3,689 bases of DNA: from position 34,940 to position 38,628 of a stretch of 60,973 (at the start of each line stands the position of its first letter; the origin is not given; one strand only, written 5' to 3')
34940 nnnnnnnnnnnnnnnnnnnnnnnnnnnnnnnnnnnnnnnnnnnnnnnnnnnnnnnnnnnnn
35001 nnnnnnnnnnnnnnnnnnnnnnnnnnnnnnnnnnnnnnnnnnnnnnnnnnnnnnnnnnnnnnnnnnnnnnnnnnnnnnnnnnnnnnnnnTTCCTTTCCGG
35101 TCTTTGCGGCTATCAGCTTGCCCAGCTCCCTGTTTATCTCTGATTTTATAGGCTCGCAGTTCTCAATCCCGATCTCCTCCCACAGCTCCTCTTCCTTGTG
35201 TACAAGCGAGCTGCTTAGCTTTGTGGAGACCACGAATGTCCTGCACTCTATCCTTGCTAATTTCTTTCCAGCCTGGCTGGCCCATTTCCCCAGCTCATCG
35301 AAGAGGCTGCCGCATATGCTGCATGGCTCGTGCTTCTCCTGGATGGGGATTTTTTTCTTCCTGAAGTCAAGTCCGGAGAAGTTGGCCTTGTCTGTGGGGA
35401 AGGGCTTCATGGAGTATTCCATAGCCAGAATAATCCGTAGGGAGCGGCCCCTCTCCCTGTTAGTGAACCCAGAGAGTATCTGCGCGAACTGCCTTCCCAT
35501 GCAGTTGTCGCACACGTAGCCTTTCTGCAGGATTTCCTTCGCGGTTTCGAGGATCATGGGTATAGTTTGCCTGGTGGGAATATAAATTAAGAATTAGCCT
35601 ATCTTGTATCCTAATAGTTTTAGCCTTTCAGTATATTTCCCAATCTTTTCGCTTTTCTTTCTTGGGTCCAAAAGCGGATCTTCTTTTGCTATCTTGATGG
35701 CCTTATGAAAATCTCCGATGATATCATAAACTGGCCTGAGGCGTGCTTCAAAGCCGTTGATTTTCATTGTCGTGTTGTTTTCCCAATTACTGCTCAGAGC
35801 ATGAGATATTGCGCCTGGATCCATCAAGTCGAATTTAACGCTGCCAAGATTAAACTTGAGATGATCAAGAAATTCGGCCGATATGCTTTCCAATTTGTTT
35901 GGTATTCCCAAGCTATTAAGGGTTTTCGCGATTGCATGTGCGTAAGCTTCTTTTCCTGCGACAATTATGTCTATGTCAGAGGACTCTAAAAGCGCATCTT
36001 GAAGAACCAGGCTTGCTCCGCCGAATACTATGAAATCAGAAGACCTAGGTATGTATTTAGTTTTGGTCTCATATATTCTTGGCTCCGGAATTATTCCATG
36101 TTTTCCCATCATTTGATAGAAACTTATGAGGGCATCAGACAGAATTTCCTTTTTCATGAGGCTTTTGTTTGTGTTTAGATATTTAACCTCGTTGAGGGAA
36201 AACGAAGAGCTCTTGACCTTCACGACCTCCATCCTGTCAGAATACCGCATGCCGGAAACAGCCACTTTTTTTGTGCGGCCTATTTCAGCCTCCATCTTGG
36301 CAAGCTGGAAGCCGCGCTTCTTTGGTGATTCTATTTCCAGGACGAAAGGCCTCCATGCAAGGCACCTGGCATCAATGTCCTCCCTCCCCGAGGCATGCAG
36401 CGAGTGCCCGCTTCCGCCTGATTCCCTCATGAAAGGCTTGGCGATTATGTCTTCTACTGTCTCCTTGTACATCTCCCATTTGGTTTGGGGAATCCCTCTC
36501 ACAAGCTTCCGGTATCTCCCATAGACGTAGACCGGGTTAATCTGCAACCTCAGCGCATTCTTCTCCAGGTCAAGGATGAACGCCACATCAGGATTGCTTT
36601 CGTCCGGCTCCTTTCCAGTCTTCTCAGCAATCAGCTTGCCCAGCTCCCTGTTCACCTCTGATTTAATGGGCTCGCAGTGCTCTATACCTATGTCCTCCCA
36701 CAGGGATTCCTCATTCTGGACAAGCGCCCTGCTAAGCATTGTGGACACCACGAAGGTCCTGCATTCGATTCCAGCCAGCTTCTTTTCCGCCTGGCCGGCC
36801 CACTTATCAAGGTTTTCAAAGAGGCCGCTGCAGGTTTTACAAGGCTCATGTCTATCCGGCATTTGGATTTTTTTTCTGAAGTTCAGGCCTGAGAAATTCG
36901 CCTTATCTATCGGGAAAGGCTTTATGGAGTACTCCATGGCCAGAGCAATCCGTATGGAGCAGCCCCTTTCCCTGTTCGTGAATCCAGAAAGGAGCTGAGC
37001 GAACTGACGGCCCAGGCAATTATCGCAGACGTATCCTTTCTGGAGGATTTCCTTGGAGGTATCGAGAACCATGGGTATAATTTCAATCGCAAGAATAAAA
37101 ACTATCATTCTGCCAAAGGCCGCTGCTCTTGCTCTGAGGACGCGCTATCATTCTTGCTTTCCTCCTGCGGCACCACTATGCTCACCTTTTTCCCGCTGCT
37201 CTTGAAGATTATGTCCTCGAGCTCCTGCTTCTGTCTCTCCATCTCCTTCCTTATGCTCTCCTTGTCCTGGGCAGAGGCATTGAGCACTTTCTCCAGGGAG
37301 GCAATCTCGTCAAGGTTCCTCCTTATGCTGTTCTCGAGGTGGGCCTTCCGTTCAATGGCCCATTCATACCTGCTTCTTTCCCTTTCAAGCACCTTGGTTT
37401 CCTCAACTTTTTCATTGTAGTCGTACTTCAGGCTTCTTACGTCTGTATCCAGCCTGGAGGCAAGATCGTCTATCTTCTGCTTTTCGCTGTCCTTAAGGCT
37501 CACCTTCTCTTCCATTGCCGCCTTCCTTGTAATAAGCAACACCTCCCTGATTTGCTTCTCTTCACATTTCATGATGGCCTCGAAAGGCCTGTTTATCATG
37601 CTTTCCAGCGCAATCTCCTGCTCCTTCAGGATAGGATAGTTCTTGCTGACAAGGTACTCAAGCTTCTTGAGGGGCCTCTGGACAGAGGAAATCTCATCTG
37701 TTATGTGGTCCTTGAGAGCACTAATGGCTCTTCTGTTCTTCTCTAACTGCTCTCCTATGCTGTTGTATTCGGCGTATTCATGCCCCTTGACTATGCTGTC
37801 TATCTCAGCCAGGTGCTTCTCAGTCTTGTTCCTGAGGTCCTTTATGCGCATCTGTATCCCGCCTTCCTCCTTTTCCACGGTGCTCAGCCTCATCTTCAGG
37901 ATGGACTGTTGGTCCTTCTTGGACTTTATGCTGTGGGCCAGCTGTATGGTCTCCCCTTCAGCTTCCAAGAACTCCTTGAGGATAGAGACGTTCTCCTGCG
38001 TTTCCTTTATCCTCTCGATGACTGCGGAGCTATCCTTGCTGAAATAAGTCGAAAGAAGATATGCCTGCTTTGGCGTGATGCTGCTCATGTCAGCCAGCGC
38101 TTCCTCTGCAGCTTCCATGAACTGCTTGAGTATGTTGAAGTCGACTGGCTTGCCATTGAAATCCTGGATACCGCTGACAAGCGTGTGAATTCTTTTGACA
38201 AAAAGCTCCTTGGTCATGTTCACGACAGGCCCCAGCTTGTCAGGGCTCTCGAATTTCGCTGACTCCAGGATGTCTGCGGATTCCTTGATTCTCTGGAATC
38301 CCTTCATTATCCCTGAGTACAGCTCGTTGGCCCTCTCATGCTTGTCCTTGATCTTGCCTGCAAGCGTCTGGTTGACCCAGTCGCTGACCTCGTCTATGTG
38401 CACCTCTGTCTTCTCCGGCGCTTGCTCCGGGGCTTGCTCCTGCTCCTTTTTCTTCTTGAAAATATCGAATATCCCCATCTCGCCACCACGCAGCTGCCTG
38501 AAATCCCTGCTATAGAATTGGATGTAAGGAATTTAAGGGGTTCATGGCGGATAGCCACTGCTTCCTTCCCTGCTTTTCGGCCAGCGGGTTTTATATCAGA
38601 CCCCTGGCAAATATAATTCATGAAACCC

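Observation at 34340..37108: Tandem Pus10 paralogs: one intact, one fused to a nucleotidyltransferase domain, joined by a 399-bp near-identical tract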

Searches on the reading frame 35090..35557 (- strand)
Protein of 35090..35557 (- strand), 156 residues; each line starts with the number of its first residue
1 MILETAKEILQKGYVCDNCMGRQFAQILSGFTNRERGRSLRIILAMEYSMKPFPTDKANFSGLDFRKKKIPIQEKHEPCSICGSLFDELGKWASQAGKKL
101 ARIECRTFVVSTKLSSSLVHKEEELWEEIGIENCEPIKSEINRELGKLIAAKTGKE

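Call 53: find_homologous_proteins(query=window:35090-35557:-, max_evalue=1e-20)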
Query window:35090-35557:- (156 aa): 4 proteins with E <= 1e-20 among 33 candidates.
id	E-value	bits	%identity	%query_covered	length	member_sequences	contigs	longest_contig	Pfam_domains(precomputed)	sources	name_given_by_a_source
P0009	4.6e-34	136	47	99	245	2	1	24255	PF22023.2,PF21238.3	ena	-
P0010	6.4e-29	119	41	99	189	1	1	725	PF22023.2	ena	-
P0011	1.0e-26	112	76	43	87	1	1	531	-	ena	-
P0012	2.3e-26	111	45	99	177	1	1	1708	PF22023.2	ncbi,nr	ncbi:MAG: hypothetical protein QUS09_06460 [Methanotrichaceae archaeon]|nr:hypothetical protein [Met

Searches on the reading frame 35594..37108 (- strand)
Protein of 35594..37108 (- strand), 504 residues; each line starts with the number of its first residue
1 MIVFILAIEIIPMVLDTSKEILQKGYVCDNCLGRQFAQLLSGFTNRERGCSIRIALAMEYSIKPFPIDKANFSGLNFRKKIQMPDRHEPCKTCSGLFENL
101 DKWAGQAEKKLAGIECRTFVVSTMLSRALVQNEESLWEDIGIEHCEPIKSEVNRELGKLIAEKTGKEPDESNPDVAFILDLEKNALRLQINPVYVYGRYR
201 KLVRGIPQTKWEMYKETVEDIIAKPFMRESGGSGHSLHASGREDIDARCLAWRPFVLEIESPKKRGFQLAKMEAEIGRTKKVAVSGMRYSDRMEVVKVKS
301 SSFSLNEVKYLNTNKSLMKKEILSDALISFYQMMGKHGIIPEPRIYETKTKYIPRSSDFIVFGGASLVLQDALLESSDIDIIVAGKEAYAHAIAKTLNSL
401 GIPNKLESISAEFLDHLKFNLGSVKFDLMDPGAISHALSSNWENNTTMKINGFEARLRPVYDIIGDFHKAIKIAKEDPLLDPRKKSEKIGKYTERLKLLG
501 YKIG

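Call 4: search_protein_families(library=pfam, proteins=[window:35594-37108:-], max_evalue=1)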
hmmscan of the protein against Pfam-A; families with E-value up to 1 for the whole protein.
window:35594-37108:- (504 aa): 4 families
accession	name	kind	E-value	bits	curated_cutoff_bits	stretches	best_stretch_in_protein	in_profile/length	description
PF22023.1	Pus10_THUMP_arc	-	2.9e-24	85.5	28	1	103-180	1-78/78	Pus10 THUMP domain, archaeal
PF21238.2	Pus10_C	-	9.7e-23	81.4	27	1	194-302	1-119/232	Pus10, C-terminal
PF19502.5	DUF6036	-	0.0013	19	23.6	1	357-388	20-47/164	Nucleotidyltransferase of unknown function (DUF6036)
PF02926.22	THUMP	-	0.002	18.9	20.6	1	147-188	39-81/84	THUMP domain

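Call 5: search_protein_families(library=ncbifam, proteins=[window:35594-37108:-], max_evalue=1)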
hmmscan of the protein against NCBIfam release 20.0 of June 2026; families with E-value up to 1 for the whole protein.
window:35594-37108:- (504 aa): 4 families
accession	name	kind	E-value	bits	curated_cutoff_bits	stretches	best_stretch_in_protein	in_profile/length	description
TIGR01213.2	pseudo_Pus10arc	equivalog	3.3e-81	273.2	200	1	17-306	2-291/402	tRNA pseudouridine(54/55) synthase Pus10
NF011139.0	PRK14554.1-5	equivalog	3.1e-24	85.5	428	1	14-302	8-301/360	pseudouridylate synthase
NF002147.0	PRK00982.1-1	equivalog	0.1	12.4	84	1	149-186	5-42/83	acyl carrier protein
NF040636.1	AcpM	exception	0.18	11.8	146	1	151-190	5-44/93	meromycolate extension acyl carrier protein AcpM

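Call 7: find_encoding_contigs(protein=window:35594-37108:-, flank=10000, max_places=10)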
Protein window:35594-37108:- (504 aa): no gene with exactly this product is on record in the collection.

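Call 66: list_cluster_members(proteins=[P0001, window:35594-37072:-, window:35594-36157:-])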
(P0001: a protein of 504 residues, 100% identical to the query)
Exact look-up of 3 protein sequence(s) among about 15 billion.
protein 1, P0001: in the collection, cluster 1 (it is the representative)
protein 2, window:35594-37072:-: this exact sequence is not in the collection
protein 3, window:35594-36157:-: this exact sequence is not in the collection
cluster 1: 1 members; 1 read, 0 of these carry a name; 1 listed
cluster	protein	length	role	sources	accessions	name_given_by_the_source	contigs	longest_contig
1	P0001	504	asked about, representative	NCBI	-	-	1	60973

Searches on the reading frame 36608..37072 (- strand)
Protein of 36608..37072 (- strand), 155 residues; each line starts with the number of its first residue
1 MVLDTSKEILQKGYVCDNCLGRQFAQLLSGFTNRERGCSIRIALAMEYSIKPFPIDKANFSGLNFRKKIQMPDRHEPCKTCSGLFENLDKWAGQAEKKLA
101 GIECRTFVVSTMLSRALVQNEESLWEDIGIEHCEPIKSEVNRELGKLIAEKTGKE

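Call 49: find_related_loci(query=window:36608-37072:-, collection=metagenome_contigs, flank=6000)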
Query window:36608-37072:- (155 aa) in metagenome_contigs; peptide patterns used: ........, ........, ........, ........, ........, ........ (x = any residue, [..] = any of these).
83 stretches matched a pattern; 3 encode a relative of the query (tblastn E <= 1e-3); 3 distinct loci.
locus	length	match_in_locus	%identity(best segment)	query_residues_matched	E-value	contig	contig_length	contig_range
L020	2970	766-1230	100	1-155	4e-110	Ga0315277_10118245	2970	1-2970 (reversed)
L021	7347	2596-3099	65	1-155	3e-72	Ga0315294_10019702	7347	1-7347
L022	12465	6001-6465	68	1-154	4e-72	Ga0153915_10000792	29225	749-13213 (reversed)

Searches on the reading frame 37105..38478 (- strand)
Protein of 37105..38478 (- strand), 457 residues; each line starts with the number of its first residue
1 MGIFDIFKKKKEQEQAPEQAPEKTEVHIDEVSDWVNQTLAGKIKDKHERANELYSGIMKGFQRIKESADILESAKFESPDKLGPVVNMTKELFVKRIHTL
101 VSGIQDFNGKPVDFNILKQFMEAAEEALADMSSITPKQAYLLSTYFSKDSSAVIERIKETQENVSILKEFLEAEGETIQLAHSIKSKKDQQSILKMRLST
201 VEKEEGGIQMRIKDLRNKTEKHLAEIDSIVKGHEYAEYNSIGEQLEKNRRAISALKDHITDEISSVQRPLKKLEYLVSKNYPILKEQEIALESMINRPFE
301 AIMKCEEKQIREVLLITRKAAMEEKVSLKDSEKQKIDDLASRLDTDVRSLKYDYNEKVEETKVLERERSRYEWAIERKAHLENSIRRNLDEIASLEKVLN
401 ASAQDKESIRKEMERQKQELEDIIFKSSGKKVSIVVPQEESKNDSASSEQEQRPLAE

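Call 4: search_protein_families(library=pfam, proteins=[window:37105-38478:-], max_evalue=1)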
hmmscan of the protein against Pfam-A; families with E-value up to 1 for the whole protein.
window:37105-38478:- (457 aa): 2 families
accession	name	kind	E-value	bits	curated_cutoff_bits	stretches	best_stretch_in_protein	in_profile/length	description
PF12826.13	HHH_2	-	0.078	13.6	27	0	114-150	23-59/64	Helix-hairpin-helix motif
PF07889.17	DUF1664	-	0.62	10.5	34.6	1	239-274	44-79/124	Protein of unknown function (DUF1664)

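Call 5: search_protein_families(library=ncbifam, proteins=[window:37105-38478:-], max_evalue=1)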
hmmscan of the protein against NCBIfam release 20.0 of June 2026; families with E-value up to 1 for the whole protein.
window:37105-38478:- (457 aa): 0 families

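Call 33: search_protein_families(library=padloc, proteins=[window:37105-38478:-], max_evalue=1)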
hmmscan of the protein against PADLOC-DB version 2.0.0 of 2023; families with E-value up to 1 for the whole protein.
window:37105-38478:- (457 aa): 0 families
